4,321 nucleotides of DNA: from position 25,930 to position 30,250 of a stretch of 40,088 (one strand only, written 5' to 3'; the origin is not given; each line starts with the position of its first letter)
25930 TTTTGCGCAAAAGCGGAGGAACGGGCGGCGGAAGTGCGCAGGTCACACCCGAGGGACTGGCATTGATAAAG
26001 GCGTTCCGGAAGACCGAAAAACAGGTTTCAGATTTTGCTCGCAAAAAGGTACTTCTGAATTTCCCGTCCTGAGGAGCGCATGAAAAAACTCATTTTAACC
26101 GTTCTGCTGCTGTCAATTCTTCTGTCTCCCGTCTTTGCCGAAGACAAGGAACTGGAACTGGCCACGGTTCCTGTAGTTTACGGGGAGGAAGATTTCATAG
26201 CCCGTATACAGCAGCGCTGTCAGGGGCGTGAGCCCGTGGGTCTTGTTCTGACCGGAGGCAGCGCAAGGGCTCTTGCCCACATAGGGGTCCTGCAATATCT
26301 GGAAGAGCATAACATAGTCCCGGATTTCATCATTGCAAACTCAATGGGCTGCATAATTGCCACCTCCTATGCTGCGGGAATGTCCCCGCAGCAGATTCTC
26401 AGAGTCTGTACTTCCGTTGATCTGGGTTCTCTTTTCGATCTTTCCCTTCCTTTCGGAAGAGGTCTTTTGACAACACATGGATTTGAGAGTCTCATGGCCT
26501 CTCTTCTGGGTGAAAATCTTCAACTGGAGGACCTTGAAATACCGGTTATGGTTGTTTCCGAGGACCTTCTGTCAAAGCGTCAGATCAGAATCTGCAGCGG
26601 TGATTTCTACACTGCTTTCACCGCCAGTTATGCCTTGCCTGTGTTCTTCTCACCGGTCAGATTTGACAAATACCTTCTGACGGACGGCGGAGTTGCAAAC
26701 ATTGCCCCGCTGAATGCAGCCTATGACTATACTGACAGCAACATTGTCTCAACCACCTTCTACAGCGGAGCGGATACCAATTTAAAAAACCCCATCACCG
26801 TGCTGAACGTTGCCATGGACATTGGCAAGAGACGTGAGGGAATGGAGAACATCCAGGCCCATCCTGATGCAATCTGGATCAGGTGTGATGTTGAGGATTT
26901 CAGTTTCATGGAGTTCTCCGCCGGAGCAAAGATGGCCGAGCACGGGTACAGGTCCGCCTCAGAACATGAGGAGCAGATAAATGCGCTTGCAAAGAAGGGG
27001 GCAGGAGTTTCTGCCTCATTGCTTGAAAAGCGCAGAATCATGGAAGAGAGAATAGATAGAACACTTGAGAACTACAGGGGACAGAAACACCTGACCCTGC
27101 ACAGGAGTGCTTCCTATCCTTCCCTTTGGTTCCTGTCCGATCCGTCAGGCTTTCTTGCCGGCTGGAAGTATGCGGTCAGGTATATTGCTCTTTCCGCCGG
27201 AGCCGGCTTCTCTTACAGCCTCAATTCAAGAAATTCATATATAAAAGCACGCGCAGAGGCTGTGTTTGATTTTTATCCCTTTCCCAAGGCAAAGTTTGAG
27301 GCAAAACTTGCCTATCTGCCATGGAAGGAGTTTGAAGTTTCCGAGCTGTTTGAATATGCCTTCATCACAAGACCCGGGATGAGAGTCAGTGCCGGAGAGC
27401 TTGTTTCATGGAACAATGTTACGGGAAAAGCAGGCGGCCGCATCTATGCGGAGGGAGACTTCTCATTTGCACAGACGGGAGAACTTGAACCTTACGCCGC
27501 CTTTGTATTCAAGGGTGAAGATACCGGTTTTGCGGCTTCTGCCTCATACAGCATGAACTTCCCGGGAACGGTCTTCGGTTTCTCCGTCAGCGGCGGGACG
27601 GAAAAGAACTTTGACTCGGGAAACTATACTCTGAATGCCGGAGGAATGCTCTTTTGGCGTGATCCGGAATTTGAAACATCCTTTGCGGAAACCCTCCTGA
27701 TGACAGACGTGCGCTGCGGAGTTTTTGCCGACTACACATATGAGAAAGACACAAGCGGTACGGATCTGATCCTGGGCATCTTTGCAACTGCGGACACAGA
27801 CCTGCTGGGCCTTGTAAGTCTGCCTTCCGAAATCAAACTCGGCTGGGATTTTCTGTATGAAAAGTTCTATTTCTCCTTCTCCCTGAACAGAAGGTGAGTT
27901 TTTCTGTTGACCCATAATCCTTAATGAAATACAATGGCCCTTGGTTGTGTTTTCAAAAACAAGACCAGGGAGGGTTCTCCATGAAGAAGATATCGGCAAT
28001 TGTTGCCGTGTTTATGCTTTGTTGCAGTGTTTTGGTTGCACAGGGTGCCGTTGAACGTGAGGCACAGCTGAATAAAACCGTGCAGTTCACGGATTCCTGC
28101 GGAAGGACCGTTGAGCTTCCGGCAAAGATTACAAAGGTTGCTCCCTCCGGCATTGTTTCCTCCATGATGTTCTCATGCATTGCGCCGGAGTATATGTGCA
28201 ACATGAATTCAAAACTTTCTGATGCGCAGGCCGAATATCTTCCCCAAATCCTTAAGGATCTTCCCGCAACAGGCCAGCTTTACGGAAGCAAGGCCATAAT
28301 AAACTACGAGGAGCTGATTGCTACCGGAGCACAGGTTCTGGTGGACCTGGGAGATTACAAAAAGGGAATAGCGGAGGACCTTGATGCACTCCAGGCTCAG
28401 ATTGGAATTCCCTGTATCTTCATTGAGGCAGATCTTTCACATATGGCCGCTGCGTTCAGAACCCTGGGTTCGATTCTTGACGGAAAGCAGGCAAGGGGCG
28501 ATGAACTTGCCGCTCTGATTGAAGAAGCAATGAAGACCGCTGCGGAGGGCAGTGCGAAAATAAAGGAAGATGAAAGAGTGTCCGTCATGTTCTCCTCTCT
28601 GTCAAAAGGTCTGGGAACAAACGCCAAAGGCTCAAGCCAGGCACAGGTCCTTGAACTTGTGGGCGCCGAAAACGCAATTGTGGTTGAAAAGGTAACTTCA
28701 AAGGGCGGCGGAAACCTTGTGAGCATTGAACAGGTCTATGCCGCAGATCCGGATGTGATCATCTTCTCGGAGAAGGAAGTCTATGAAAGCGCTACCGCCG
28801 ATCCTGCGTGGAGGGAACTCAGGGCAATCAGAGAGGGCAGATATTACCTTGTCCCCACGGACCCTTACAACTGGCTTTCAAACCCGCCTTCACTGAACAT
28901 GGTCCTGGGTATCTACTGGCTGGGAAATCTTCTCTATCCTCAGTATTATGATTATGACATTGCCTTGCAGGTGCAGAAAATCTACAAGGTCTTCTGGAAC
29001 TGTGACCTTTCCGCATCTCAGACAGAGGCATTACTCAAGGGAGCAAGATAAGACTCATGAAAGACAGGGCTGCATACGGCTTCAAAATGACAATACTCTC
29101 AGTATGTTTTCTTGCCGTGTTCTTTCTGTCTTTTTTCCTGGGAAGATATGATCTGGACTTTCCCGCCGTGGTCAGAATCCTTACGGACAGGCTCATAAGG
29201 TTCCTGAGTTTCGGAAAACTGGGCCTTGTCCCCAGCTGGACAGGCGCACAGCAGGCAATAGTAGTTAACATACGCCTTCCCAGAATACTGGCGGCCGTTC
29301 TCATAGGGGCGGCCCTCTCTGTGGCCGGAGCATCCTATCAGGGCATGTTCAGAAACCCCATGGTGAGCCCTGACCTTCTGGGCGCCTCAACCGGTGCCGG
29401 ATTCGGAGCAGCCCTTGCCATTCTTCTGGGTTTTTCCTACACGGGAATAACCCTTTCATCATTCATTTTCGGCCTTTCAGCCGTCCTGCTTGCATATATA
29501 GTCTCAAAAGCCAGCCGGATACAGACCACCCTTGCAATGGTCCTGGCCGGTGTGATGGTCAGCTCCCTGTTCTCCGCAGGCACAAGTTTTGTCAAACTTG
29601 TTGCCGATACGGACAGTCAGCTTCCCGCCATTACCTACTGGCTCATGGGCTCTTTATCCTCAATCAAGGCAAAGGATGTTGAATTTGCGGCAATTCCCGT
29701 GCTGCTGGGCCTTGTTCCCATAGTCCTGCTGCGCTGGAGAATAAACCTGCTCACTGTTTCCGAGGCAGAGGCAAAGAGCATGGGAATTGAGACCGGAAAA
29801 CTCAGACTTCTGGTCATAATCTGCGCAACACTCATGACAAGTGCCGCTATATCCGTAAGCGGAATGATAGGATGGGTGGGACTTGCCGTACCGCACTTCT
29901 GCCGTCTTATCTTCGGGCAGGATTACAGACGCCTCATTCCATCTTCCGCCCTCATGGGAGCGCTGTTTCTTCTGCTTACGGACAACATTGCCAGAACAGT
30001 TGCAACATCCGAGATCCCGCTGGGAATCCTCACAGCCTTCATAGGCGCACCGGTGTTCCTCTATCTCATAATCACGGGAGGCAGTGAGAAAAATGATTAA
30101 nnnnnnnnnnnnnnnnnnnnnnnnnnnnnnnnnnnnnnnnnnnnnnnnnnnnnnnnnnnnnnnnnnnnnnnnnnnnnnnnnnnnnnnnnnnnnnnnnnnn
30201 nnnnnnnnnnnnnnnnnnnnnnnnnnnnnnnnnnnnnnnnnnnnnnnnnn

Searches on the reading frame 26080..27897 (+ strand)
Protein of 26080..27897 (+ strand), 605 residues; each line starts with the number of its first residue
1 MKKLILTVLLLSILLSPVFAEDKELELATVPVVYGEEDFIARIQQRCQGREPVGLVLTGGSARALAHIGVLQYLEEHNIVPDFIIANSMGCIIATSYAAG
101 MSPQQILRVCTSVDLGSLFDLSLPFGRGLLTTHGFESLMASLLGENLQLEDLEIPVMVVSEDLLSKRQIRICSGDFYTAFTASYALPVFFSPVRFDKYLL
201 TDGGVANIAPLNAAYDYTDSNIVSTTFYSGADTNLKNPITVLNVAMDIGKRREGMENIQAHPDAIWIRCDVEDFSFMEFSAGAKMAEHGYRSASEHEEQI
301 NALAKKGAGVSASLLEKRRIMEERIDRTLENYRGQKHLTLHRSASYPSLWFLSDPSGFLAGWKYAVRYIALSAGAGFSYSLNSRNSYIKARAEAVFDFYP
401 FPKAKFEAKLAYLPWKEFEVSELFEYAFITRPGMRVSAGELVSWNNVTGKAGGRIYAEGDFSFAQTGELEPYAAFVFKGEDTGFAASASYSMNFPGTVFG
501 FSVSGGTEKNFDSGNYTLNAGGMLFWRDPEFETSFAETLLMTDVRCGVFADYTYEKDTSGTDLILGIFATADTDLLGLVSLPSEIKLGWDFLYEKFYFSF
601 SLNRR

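Call 8: search_protein_families(library=pfam, proteins=[window:26080-27897:+], max_evalue=0.00001)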
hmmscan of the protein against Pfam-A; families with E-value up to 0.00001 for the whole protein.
window:26080-27897:+ (605 aa): 1 family
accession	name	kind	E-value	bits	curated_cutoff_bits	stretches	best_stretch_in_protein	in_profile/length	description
PF01734.28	Patatin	-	1.7e-23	84.3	27.7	1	55-214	1-190/191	Patatin-like phospholipase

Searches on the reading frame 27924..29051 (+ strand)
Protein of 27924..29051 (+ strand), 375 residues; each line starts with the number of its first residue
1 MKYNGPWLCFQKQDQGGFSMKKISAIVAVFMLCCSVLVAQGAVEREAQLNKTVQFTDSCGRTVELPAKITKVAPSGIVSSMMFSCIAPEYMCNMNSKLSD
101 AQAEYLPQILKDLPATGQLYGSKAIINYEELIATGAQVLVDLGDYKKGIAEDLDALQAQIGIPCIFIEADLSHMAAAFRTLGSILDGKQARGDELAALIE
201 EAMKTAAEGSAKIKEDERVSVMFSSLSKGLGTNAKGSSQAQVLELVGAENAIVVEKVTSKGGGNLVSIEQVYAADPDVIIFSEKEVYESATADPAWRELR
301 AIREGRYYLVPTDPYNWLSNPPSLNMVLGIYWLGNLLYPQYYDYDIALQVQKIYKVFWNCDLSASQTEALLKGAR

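Call 8: search_protein_families(library=pfam, proteins=[window:27924-29051:+], max_evalue=0.00001)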
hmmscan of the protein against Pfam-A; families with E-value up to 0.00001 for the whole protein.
window:27924-29051:+ (375 aa): 1 family
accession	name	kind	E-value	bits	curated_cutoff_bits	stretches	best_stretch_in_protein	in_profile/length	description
PF01497.23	Peripla_BP_2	-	7.6e-13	48.8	27.5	1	126-312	49-233/235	Periplasmic binding protein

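Call 31: search_protein_families(library=ncbifam, proteins=[window:27924-29051:+], max_evalue=0.001)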
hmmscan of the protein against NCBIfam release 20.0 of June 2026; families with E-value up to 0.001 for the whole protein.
window:27924-29051:+ (375 aa): 4 families
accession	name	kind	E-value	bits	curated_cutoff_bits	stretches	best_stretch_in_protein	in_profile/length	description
NF010649.0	PRK14048.1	equivalog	1e-05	24.9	374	1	33-281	12-268/374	ferrichrome/ferrioxamine B periplasmic transporter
NF002894.0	PRK03379.1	equivalog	1.8e-05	24.1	234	1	127-285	70-218/266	vitamin B12 ABC transporter substrate-binding protein BtuF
TIGR04281.1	peripla_PGF_1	equivalog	0.00026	20.3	325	1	171-342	114-269/330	PGF-CTERM-anchored ABC transporter substrate-binding protein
TIGR03868.1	F420-O_ABCperi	hypoth_equivalog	0.00084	18.6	392.4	0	174-312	130-264/287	putative F420-0 ABC transporter substrate-binding protein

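Call 34: search_solved_structures(query=window:27924-29051:+, max_evalue=0.01)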
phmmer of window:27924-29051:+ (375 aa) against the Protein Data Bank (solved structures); distinct sequences matched with E-value up to 0.01: 6.
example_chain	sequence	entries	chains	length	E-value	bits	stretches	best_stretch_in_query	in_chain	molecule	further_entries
4pag_A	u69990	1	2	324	3.3e-32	115.3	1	52-366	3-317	Periplasmic binding protein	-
4ovk_A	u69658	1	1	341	9.4e-16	61.2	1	102-371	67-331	Periplasmic binding protein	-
3psa_A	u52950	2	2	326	1.4e-11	47.5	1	183-359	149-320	protein HI_1472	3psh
9ht5_A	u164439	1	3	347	7.5e-05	25.3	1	112-283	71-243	Periplasmic substrate-binding transport protein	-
9hrj_A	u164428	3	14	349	7.8e-05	25.3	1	112-283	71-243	Periplasmic substrate-binding transport protein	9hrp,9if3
6b2x_A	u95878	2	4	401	9.2e-05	25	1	17-282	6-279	Solute-binding periplasmic protein of iron/siderophore ABC transporter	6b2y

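Call 40: search_solved_structures(query=window:27924-29051:+, max_evalue=1e-8, show_alignments=3)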
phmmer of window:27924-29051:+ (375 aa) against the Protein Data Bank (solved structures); distinct sequences matched with E-value up to 1e-8: 3.
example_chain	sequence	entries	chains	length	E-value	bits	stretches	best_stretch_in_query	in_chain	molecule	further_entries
4pag_A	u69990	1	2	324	3.3e-32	115.3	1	52-366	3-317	Periplasmic binding protein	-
4ovk_A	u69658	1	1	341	9.4e-16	61.2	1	102-371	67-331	Periplasmic binding protein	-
3psa_A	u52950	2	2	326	1.4e-11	47.5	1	183-359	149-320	protein HI_1472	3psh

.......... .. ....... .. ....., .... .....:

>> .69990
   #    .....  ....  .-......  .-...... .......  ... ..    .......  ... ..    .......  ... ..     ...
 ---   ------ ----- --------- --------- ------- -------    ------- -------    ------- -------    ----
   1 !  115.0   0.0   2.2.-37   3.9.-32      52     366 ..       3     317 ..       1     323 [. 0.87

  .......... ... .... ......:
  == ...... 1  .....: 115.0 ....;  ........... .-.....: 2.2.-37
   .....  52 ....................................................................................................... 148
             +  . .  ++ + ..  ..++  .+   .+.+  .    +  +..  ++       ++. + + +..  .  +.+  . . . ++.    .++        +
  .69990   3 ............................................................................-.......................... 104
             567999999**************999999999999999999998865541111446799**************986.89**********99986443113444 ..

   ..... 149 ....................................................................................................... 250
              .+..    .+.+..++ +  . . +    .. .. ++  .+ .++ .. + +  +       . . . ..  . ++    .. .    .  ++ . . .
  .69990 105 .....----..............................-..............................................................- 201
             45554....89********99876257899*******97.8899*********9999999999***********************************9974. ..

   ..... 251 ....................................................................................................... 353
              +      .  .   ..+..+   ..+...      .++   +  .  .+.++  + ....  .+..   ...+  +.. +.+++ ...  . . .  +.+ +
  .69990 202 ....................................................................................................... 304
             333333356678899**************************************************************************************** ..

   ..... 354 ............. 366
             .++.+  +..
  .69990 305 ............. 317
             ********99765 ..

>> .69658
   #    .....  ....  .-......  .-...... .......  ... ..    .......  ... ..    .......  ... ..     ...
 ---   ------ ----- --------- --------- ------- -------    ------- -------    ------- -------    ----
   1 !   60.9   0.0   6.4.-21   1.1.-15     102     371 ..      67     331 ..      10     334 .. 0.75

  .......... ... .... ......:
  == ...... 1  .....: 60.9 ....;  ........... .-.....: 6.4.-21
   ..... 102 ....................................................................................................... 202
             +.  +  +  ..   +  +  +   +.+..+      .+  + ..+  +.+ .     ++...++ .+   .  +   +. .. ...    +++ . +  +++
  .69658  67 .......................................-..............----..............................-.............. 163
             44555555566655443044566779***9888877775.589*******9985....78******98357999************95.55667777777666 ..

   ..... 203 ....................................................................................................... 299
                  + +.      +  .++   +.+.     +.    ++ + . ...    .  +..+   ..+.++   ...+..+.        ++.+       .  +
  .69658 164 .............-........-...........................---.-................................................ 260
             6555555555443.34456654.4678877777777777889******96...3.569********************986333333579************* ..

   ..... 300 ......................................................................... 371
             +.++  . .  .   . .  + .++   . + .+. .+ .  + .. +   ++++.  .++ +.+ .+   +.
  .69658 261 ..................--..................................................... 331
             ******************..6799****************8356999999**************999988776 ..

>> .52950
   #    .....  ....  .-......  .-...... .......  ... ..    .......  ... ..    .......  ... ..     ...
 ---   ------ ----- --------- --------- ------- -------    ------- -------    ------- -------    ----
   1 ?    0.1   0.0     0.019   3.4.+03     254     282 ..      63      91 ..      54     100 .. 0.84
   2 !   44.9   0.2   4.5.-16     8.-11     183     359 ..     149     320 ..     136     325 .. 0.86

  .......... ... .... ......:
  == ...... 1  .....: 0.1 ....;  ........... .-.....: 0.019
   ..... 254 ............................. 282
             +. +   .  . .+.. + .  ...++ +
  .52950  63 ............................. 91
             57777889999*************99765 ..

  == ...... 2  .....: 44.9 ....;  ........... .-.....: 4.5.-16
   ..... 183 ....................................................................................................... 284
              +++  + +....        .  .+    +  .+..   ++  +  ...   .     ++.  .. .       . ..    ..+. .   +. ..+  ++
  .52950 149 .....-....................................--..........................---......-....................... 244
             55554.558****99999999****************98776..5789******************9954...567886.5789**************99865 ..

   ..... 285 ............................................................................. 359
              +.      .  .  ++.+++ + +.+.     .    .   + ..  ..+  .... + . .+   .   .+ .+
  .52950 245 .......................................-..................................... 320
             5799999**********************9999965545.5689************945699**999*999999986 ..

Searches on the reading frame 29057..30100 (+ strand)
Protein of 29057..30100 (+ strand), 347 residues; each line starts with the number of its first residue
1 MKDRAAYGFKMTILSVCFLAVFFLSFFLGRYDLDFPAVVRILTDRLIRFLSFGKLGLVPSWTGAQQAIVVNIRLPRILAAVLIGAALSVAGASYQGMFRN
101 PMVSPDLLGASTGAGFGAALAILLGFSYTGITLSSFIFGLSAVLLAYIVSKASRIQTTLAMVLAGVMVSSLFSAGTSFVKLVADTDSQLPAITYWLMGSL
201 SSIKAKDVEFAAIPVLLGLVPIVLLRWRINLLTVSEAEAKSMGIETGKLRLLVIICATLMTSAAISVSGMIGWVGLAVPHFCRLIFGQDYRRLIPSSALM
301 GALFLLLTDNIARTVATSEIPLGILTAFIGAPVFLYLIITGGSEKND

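Call 8: search_protein_families(library=pfam, proteins=[window:29057-30100:+], max_evalue=0.00001)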
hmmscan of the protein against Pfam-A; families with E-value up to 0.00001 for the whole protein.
window:29057-30100:+ (347 aa): 2 families
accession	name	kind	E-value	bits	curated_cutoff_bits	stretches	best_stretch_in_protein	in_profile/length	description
PF01032.23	FecCD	-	1.9e-86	290.3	26.5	1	18-339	2-310/311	FecCD transport family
PF00950.22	ABC-3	-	4.2e-09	36.8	20.1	1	111-318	39-238/258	ABC 3 transport family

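Call 31: search_protein_families(library=ncbifam, proteins=[window:29057-30100:+], max_evalue=0.001)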
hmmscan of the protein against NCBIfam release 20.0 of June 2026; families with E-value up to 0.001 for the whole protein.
window:29057-30100:+ (347 aa): 16 families
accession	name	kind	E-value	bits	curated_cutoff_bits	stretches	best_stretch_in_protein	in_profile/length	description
NF007081.0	PRK09535.1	equivalog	3.4e-66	224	461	1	64-339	86-359/366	vitamin B12 ABC transporter permease BtuC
TIGR03869.1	F420-0_ABCperm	hypoth_equivalog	3.1e-57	194.3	437.35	1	28-340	12-320/325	putative F420-0 ABC transporter permease subunit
NF003001.0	PRK03784.1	equivalog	3.4e-57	194.1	334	1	45-340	29-327/332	vitamin B12 ABC transporter permease BtuC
NF008407.0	PRK11228.1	equivalog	4.7e-57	193.3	396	1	62-338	47-326/330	iron-dicitrate ABC transporter permease FecC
NF007299.0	PRK09777.1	equivalog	2e-51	175.2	406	1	65-339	43-315/318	Fe(3+) dicitrate ABC transporter permease subunit FecD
NF007867.0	PRK10577.1-3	subfamily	5.6e-49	167.1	849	1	62-339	425-703/710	Fe(3+)-hydroxamate ABC transporter permease FhuB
NF007872.0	PRK10577.2-3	equivalog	1.2e-48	166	727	1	66-338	55-328/676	Fe(3+)-hydroxamate ABC transporter permease FhuB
NF007866.0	PRK10577.1-2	equivalog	9.6e-47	159.7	554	1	60-340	381-662/666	Fe(3+)-hydroxamate ABC transporter permease FhuB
NF007871.0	PRK10577.2-2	equivalog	3.4e-46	158.1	899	1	62-339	397-674/679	Fe(3+)-hydroxamate ABC transporter permease FhuB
NF007760.0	PRK10441.1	equivalog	6e-41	140.7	428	1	62-338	49-326/335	Fe(3+)-siderophore ABC transporter permease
NF007759.0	PRK10440.1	equivalog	1.3e-40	139.6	422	1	64-340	50-325/330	iron-enterobactin ABC transporter permease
NF007870.0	PRK10577.2-1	equivalog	1.7e-37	129.4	1355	1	65-343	396-675/678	Fe(3+)-hydroxamate ABC transporter permease FhuB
NF007873.0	PRK10577.2-4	equivalog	2.8e-37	128.8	1012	1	65-343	367-643/646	Fe(3+)-hydroxamate ABC transporter permease FhuB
NF007868.0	PRK10577.1-5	equivalog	1.7e-36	125.9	943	1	39-338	361-661/666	Fe(3+)-hydroxamate ABC transporter permease FhuB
NF007869.0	PRK10577.1-6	equivalog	8.3e-33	113.7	954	1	68-342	421-695/703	Fe(3+)-hydroxamate ABC transporter permease FhuB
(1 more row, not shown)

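Call 35: search_solved_structures(query=window:29057-30100:+, max_evalue=1e-10)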
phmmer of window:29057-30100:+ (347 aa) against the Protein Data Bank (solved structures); distinct sequences matched with E-value up to 1e-10: 8.
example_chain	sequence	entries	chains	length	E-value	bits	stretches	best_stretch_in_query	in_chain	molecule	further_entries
2nq2_A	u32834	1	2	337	8.3e-69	235.6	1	12-338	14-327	Hypothetical ABC transporter permease protein HI1471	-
7lb8_B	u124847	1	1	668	1.6e-49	172.2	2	46-338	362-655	Iron(3+)-hydroxamate import system permease protein FhuB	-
4g1u_A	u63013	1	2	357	6.9e-47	163.6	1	61-340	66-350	Hemin transport system permease protein hmuU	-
5b57_A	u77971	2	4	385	1.7e-45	159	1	65-338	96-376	Putative hemin ABC transport system, membrane protein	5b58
1l7v_A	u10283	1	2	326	5.5e-40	140.9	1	53-342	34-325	VITAMIN B12 TRANSPORT SYSTEM PERMEASE PROTEIN BTUC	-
2qi9_A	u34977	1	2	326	8.4e-40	140.3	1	46-342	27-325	Vitamin B12 import system permease protein btuC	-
4r9u_A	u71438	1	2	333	9.1e-40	140.2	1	46-342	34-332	Vitamin B12 import system permease protein BtuC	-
4dbl_A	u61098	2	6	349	1.1e-39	140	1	46-342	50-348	Vitamin B12 import system permease protein BtuC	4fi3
